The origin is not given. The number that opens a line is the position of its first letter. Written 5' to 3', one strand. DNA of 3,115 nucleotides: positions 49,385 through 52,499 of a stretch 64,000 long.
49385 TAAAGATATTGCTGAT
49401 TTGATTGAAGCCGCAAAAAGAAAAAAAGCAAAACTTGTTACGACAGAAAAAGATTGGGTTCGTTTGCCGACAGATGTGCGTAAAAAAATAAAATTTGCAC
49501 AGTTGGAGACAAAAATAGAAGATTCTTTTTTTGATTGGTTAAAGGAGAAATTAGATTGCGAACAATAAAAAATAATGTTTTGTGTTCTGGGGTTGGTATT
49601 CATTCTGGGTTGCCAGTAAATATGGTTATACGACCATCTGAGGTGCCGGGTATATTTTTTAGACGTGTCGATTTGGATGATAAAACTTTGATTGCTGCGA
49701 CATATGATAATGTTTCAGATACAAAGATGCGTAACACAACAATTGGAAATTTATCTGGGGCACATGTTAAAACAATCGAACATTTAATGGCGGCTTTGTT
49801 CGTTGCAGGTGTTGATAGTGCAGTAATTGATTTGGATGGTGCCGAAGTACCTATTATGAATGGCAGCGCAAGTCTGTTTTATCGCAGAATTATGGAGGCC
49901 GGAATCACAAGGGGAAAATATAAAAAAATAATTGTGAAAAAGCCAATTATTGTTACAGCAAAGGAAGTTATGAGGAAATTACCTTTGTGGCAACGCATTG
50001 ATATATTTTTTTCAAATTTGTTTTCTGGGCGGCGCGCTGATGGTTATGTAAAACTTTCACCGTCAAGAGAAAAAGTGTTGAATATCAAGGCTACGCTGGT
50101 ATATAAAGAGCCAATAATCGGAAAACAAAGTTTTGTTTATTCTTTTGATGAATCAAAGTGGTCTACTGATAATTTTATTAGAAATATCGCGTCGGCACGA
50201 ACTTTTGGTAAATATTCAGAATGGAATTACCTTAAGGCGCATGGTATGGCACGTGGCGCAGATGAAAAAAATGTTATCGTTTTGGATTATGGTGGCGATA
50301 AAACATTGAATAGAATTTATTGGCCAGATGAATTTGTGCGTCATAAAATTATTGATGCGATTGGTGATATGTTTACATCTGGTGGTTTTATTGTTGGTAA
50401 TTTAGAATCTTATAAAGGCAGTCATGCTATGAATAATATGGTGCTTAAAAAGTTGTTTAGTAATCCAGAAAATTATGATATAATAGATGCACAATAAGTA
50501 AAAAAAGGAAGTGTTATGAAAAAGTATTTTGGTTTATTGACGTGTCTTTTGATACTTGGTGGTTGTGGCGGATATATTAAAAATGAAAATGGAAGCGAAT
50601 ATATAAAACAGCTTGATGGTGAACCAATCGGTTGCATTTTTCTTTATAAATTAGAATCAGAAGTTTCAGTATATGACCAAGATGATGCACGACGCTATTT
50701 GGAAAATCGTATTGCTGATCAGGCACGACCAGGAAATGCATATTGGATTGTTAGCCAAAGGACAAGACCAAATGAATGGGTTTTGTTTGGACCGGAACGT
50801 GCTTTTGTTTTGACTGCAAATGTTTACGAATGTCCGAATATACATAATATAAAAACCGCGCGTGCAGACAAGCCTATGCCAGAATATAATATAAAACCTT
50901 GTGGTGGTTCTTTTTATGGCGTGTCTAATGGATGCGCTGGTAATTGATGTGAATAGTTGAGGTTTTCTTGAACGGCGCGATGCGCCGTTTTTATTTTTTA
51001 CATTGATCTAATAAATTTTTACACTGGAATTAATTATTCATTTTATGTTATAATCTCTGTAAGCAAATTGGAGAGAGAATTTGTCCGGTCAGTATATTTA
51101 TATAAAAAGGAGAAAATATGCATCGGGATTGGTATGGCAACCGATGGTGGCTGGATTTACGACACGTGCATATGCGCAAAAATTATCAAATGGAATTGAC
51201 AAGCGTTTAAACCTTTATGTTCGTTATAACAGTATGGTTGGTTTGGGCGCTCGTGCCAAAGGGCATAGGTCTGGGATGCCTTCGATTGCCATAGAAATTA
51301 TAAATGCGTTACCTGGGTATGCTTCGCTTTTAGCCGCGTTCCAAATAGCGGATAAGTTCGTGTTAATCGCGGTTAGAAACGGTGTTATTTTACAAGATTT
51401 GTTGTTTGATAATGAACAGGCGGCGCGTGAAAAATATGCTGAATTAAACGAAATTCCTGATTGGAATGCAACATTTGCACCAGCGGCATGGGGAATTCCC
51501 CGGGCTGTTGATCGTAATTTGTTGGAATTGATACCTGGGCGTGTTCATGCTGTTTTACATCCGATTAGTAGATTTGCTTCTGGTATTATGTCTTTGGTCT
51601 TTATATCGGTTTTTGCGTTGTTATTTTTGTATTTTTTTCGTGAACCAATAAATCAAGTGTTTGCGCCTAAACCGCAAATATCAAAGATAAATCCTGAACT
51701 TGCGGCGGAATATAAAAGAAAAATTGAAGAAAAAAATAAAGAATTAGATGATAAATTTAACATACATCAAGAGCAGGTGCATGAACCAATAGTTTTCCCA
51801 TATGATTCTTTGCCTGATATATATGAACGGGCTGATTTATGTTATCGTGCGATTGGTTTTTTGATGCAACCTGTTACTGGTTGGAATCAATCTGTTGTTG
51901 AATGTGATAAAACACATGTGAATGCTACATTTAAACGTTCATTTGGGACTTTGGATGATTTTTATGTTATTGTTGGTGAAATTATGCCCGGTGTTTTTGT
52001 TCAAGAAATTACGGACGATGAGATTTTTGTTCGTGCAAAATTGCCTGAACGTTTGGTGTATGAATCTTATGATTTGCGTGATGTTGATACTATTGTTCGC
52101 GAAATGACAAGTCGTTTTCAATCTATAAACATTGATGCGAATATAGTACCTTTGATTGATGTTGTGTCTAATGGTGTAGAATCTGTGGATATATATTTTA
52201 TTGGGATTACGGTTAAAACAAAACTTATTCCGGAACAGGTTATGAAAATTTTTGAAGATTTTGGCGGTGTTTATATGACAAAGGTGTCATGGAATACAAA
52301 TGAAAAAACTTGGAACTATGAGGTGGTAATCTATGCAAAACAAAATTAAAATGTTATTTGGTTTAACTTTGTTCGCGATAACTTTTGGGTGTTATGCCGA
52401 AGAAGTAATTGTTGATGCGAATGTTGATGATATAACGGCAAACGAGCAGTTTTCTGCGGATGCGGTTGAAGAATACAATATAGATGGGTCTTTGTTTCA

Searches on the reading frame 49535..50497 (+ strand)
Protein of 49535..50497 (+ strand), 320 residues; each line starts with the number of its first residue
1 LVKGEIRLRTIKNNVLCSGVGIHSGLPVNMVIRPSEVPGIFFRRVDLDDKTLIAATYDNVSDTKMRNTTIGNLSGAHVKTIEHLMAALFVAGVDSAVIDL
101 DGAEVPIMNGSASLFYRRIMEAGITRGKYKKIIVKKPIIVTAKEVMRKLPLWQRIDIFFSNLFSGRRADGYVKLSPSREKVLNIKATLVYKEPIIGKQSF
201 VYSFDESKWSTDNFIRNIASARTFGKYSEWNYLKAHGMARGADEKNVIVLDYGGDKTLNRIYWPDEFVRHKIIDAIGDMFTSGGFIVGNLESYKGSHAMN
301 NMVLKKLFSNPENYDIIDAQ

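Call 60: search_protein_families(library=pfam, proteins=[window:49535-50497:+], max_evalue=0.001)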
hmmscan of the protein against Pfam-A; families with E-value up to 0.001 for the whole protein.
window:49535-50497:+ (320 aa): 1 family
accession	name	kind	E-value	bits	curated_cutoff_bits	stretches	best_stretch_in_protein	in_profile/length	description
PF03331.19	LpxC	-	8.2e-73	245.6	27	1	9-308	2-267/268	UDP-3-O-acyl N-acetylglycosamine deacetylase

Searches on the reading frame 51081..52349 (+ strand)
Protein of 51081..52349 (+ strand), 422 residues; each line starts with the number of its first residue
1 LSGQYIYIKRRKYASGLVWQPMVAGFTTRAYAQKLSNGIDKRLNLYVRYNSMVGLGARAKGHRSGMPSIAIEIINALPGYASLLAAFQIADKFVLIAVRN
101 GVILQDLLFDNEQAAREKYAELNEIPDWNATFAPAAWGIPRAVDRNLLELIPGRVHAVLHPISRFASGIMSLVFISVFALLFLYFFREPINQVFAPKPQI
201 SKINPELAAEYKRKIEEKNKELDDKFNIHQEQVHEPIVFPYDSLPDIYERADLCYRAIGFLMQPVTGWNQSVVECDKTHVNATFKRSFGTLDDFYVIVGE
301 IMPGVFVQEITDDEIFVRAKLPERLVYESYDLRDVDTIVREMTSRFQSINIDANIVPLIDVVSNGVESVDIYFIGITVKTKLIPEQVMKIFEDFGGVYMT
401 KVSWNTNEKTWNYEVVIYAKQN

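Call 60: search_protein_families(library=pfam, proteins=[window:51081-52349:+], max_evalue=0.001)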
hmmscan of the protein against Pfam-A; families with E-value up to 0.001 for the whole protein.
window:51081-52349:+ (422 aa): 1 family
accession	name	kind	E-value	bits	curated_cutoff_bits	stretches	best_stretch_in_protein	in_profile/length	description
PF06864.17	PAP_PilO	-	1.1e-07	31.5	26.7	1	14-355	2-343/419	Pilin accessory protein (PilO)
